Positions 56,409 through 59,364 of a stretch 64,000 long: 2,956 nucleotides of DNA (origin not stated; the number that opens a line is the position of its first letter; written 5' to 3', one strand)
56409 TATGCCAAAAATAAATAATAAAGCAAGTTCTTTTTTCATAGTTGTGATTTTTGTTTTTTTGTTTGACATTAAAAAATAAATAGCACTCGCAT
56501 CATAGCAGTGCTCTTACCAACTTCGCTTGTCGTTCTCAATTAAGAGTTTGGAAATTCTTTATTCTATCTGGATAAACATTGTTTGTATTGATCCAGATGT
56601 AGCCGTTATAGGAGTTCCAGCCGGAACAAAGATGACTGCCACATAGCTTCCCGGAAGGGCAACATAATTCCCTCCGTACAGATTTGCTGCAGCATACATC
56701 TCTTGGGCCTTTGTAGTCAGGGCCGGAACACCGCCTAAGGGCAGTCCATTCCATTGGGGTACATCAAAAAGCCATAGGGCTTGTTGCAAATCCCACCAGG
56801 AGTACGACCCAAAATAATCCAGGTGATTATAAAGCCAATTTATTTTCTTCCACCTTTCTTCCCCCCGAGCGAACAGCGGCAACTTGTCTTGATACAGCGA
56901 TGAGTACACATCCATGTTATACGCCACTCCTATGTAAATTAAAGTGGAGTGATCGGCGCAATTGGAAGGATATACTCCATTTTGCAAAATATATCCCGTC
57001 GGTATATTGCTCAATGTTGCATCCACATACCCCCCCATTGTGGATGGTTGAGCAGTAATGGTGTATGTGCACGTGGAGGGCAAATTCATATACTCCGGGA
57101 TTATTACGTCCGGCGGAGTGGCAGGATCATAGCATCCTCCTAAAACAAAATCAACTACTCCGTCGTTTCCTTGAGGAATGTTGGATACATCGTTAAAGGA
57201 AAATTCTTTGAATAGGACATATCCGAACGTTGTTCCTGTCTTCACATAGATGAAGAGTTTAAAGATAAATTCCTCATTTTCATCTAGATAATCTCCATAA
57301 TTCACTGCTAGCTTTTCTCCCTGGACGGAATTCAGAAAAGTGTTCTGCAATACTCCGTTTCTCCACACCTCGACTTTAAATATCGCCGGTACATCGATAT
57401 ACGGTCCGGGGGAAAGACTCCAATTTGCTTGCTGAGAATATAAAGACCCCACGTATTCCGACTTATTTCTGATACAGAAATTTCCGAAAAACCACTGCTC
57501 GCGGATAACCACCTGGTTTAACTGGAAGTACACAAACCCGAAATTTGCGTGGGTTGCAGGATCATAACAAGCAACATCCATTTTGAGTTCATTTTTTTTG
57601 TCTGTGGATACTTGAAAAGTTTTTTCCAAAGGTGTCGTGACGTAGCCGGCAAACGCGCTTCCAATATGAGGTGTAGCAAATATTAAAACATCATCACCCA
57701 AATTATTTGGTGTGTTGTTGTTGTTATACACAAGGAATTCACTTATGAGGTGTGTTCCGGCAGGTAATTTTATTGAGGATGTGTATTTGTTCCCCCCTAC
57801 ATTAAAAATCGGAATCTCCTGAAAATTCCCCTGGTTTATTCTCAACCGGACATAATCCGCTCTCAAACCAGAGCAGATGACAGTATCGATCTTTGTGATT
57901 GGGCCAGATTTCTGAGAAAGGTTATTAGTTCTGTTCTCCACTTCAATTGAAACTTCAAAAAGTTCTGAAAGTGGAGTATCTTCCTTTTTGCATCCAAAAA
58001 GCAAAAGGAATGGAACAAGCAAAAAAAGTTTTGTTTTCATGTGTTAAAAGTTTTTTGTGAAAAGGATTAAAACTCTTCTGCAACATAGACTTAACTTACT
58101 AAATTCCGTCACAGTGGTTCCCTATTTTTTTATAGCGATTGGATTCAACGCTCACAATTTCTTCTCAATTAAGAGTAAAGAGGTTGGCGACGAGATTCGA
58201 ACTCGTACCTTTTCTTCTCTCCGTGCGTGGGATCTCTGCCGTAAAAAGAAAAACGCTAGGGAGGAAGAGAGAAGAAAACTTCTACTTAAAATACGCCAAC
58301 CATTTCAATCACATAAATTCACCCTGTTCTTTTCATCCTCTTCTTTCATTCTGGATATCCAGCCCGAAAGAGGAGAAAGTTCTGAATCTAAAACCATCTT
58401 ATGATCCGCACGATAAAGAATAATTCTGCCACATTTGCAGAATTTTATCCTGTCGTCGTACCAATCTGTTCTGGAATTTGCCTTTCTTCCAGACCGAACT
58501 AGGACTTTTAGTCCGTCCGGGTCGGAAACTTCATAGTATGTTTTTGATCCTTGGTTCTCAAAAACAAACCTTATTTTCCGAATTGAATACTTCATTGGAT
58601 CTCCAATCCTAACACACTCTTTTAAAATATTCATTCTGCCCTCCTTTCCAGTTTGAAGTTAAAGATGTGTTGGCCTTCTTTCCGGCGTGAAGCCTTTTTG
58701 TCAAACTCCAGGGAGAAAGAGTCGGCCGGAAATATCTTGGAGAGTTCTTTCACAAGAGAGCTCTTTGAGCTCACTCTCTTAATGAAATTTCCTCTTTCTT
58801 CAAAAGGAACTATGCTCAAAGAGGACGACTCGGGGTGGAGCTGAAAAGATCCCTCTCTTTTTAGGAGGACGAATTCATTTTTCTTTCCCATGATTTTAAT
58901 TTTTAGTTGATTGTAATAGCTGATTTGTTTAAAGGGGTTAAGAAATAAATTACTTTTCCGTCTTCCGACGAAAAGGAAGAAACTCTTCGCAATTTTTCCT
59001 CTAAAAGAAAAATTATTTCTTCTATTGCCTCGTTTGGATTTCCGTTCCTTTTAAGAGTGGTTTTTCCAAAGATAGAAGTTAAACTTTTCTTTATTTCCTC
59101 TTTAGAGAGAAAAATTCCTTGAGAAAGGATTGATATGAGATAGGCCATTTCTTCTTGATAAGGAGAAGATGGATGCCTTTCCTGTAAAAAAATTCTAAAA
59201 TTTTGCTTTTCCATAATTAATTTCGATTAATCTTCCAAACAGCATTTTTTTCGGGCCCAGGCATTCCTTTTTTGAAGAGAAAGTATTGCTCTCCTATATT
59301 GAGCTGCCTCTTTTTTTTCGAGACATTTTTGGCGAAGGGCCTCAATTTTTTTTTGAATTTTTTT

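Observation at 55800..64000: Compositionally distinct island with bacterial-type lipoproteins truncates the archaeal rpoD-L18e-L13-S9-rpoN cluster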

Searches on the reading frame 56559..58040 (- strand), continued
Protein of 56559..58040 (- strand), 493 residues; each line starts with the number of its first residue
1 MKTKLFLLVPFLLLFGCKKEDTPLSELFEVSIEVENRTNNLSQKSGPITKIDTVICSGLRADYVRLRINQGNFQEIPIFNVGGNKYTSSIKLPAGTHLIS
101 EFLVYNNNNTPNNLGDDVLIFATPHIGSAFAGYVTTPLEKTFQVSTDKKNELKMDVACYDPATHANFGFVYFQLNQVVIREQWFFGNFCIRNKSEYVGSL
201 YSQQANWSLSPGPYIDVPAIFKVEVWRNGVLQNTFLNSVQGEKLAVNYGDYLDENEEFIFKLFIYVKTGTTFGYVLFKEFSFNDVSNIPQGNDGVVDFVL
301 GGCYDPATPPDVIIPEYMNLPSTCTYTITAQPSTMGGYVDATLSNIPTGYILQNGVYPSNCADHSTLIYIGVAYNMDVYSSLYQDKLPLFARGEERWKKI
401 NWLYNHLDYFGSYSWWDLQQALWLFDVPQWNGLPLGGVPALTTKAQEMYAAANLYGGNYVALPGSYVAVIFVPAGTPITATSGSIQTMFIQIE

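Call 53: find_encoding_contigs(protein=P0004, flank=10000, max_places=4)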
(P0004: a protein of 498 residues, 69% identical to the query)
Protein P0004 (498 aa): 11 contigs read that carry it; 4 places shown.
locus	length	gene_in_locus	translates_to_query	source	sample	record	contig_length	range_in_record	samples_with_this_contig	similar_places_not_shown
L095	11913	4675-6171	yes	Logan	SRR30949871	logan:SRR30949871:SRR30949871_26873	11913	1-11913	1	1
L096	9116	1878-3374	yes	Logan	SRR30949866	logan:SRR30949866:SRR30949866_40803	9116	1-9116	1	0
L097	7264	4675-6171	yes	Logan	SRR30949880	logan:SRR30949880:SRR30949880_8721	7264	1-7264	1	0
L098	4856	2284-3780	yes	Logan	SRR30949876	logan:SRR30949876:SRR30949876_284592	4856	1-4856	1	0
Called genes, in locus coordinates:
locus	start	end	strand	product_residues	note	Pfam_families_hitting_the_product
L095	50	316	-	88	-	-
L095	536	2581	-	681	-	PF13599:Pentapeptide_4 (faint)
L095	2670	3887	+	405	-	PF00575:S1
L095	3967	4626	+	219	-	PF05050:Methyltransf_21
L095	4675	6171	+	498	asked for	-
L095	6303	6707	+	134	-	PF24831:DUF7715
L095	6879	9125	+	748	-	PF01966:HD, PF18019:Cas3_HD (weak), PF04851:ResIII (weak), PF00270:DEAD, PF22590:Cas3-like_C_2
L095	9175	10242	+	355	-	PF28157:Cas7fv-like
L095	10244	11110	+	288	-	-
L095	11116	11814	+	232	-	PF01881:Cas_Cas6_C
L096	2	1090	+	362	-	?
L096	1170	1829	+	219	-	PF05050:Methyltransf_21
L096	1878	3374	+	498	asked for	-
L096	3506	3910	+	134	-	PF24831:DUF7715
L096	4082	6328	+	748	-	PF01966:HD, PF18019:Cas3_HD (weak), PF04851:ResIII (weak), PF00270:DEAD, PF22590:Cas3-like_C_2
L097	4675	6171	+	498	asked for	-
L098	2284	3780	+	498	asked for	-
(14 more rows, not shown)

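Call 69: search_protein_families(library=pfam, max_evalue=0.01, proteins=[L004:2002-3972:+, L004:1554-2000:+])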
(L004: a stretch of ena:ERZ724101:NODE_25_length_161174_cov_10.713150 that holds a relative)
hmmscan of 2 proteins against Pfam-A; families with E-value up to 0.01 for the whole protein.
L004:2002-3972:+ (656 aa): 7 families
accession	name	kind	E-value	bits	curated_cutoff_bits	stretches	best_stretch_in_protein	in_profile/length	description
PF01935.23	DUF87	-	2.8e-08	34.6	23.2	1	98-184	23-103/220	Helicase HerA, central domain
PF04851.21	ResIII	-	9.6e-06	26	22.5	0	98-132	23-59/164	Type III restriction enzyme, res subunit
PF20720.3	nSTAND3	-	0.0003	21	27.2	0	99-131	18-50/155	Novel STAND NTPase 3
PF00931.28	NB-ARC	-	0.00031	20.5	23.5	1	92-134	12-54/248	NB-ARC domain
PF05707.18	Zot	-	0.0017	18.3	20.3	0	322-387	83-148/197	Zonular occludens toxin (Zot)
PF13238.12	AAA_18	-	0.0077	17.1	29.4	0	101-115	1-15/128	AAA domain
PF04665.18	Pox_A32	-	0.0088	16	22.8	0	100-128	15-43/242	Poxvirus A32 protein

L004:1554-2000:+ (148 aa): 1 family
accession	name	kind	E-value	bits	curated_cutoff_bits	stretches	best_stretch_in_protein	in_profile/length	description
PF25792.1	BREX_BrxC_helical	-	0.0063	17.2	27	0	42-146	10-102/123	BREX ATP-binding protein BrxC alpha helical domain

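Call 81: find_related_loci(query=A1, collection=viral_contigs, flank=8000)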
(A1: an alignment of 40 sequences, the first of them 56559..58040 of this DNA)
Query A1 (493 aa) in viral_contigs; peptide patterns used: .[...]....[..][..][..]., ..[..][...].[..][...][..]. (x = any residue, [..] = any of these).
14 stretches matched a pattern; 1 encode a relative of the query (tblastn E <= 1e-3); 1 distinct loci.
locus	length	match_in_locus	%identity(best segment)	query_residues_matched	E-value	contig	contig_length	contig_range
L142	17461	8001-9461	31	5-478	6e-53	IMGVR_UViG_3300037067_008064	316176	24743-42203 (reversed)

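Call 84: find_encoding_contigs(protein=P0169, flank=10000, max_places=1)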
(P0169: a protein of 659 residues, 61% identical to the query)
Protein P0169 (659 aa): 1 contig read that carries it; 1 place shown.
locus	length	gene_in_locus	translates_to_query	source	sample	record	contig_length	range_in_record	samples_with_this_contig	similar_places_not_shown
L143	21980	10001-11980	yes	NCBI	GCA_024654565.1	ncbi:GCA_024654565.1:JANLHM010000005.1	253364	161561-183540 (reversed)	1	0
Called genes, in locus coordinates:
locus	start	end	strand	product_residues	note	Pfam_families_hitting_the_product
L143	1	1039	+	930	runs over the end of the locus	PF00005:ABC_tran (faint), PF02463:SMC_N (faint), PF03193:RsgA_GTPase (faint), PF13555:AAA_29 (faint), PF20720:nSTAND3 (faint), PF17760:UvrA_inter, PF00684:DnaJ_CXXCXGXG (faint), PF17755:UvrA_DNA-bind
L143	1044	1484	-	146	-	-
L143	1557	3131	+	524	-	PF01541:GIY-YIG, PF27096:UvrC_M, PF02151:UVR, PF22920:UvrC_RNaseH, PF08459:UvrC_RNaseH_dom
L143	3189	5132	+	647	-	PF00270:DEAD (faint), PF04851:ResIII, PF13604:AAA_30 (faint), PF17757:UvrB_inter, PF27431:UvrB_3rd, PF00271:Helicase_C, PF12344:UvrB, PF02151:UVR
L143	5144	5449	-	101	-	-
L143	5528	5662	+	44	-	-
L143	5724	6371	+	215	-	PF00702:Hydrolase, PF13419:HAD_2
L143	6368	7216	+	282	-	PF13495:Phage_int_SAM_4, PF00589:Phage_integrase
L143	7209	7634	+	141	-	PF07508:Recombinase (weak)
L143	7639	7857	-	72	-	-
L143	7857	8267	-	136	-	PF00380:Ribosomal_S9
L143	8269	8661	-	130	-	PF00572:Ribosomal_L13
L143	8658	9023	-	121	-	PF00828:Ribosomal_L27A (weak)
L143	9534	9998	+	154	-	-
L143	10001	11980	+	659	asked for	PF01935:DUF87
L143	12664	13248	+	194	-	-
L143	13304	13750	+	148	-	-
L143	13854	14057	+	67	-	-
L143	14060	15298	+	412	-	PF00004:AAA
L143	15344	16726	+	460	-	PF00528:BPD_transp_1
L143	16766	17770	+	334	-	PF00005:ABC_tran, PF13401:AAA_22 (faint)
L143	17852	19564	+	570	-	-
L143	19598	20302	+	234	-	PF00092:VWA, PF13519:VWA_2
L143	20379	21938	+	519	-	PF00691:OmpA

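Call 85: find_encoding_contigs(protein=P0216, flank=10000, max_places=1)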
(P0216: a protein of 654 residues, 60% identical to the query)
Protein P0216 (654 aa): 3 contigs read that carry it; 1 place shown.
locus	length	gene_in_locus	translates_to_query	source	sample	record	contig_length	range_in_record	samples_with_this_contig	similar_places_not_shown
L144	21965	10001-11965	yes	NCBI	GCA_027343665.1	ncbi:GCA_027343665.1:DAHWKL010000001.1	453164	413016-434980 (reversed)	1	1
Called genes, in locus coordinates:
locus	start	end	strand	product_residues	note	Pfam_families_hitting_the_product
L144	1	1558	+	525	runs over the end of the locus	PF01541:GIY-YIG, PF27096:UvrC_M, PF02151:UVR, PF22920:UvrC_RNaseH, PF08459:UvrC_RNaseH_dom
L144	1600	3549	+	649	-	PF00270:DEAD (faint), PF04851:ResIII, PF17757:UvrB_inter, PF27431:UvrB_3rd, PF00271:Helicase_C, PF12344:UvrB, PF02151:UVR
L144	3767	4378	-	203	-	PF01810:LysE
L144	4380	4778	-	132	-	-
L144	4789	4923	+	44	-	-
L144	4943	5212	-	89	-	PF00076:RRM_1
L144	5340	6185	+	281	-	PF13495:Phage_int_SAM_4, PF00589:Phage_integrase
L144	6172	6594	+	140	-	PF07508:Recombinase (weak)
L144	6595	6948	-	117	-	-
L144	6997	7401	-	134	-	PF00380:Ribosomal_S9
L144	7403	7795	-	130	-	PF00572:Ribosomal_L13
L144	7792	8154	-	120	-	PF00828:Ribosomal_L27A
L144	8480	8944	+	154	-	-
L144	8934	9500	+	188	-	-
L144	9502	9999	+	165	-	-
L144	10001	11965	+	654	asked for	PF04851:ResIII (faint), PF01935:DUF87 (weak), PF05707:Zot (faint)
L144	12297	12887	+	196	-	-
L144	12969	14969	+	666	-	PF24517:CBM96, PF00688:TGFb_propeptide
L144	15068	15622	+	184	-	-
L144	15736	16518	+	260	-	-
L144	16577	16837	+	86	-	-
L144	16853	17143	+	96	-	-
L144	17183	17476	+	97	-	PF12802:MarR_2 (weak)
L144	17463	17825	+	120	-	-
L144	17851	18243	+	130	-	-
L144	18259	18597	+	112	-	-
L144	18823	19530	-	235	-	PF01193:RNA_pol_L, PF01000:RNA_pol_A_bac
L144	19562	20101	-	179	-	PF00411:Ribosomal_S11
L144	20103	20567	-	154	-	PF01479:S4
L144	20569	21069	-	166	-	PF00416:Ribosomal_S13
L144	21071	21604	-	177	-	PF04919:DUF655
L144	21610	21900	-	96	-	PF03874:RNA_pol_Rpb4 (weak)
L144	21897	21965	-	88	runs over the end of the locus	PF01157:Ribosomal_L21e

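Call 86: search_protein_families(library=padloc, max_evalue=0.001, proteins=[L004:2002-3972:+, L004:1554-2000:+, window:56559-58040:-, L092:9217-9999:+])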
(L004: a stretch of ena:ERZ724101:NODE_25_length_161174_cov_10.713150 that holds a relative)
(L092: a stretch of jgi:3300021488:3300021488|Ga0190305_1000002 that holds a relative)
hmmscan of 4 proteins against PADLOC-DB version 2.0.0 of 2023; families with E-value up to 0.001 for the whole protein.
L004:2002-3972:+ (656 aa): 9 families
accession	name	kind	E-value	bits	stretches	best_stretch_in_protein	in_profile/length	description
PDLC04140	mad8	-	4.9e-12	44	1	98-418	27-286/314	mads_8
PDLC04105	HerA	-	1.1e-08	32.2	1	301-418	401-522/576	-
PDLC04102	HerA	-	4.3e-07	26.6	1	310-399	494-585/654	-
PDLC01055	HerA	-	3.6e-06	24.1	1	277-387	379-484/532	Type III coevolved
PDLC04106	HerA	-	2.6e-05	20.9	1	319-419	509-616/667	-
PDLC02185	HerA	-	0.00028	17.7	0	99-164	165-232/585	-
PDLC04100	HerA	-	0.00062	16.6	0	99-139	164-205/580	-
PDLC01082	C3a168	-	0.00066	17.3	0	336-425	44-131/318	Unknown function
PDLC04135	mad3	-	0.00081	17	0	98-116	22-40/374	mads_3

L004:1554-2000:+ (148 aa): 0 families

window:56559-58040:- (493 aa): 0 families

L092:9217-9999:+ (260 aa): 0 families

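Call 103: search_solved_structures(query=L092:19301-20290:+, max_evalue=0.01)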
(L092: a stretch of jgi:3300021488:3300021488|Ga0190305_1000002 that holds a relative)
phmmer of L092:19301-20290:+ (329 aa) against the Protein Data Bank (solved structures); distinct sequences matched with E-value up to 0.01: 0.

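Call 104: search_solved_structures(query=L143:17852-19564:+, max_evalue=0.01)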
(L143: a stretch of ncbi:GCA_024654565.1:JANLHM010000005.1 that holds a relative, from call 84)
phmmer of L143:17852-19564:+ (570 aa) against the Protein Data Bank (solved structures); distinct sequences matched with E-value up to 0.01: 0.

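Call 105: search_solved_structures(query=L144:12969-14969:+, max_evalue=0.01)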
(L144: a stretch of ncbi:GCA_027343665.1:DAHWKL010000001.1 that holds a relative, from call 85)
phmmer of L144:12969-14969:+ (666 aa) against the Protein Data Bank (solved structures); distinct sequences matched with E-value up to 0.01: 0.

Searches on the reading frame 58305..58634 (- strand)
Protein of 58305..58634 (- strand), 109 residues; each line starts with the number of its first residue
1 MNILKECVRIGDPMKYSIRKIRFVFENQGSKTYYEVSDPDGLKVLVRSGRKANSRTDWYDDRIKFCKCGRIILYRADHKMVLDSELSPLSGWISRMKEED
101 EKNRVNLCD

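Call 7: search_protein_families(library=pfam, max_evalue=0.01, proteins=[window:58305-58634:-])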
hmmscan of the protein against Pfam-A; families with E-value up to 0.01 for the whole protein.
window:58305-58634:- (109 aa): 0 families

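Call 15: search_protein_families(library=phrogs, max_evalue=0.01, proteins=[window:58305-58634:-])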
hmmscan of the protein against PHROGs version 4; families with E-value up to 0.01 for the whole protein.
window:58305-58634:- (109 aa): 0 families

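Call 16: search_protein_families(library=ncbifam, max_evalue=0.01, proteins=[window:58305-58634:-])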
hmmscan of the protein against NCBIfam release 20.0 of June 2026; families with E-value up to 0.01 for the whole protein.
window:58305-58634:- (109 aa): 0 families

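Call 86: search_protein_families(library=padloc, max_evalue=0.001, proteins=[window:58305-58634:-])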
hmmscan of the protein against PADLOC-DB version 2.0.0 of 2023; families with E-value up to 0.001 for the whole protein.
window:58305-58634:- (109 aa): 0 families

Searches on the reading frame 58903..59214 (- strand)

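Call 7: search_protein_families(library=pfam, max_evalue=0.01, proteins=[window:58903-59214:-])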
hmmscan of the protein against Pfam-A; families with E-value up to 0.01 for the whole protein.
window:58903-59214:- (103 aa): 1 family
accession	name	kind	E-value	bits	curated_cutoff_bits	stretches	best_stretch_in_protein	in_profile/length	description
PF24390.1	PRTase-CE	-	0.00086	19.7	27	1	20-70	13-68/253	PRTase-CE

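Call 15: search_protein_families(library=phrogs, max_evalue=0.01, proteins=[window:58903-59214:-])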
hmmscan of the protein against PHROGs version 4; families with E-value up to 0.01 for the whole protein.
window:58903-59214:- (103 aa): 0 families

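Call 16: search_protein_families(library=ncbifam, max_evalue=0.01, proteins=[window:58903-59214:-])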
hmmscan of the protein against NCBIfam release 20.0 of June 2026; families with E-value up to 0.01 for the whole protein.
window:58903-59214:- (103 aa): 0 families

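Call 86: search_protein_families(library=padloc, max_evalue=0.001, proteins=[window:58903-59214:-])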
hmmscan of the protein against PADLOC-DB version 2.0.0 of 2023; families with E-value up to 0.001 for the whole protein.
window:58903-59214:- (103 aa): 0 families
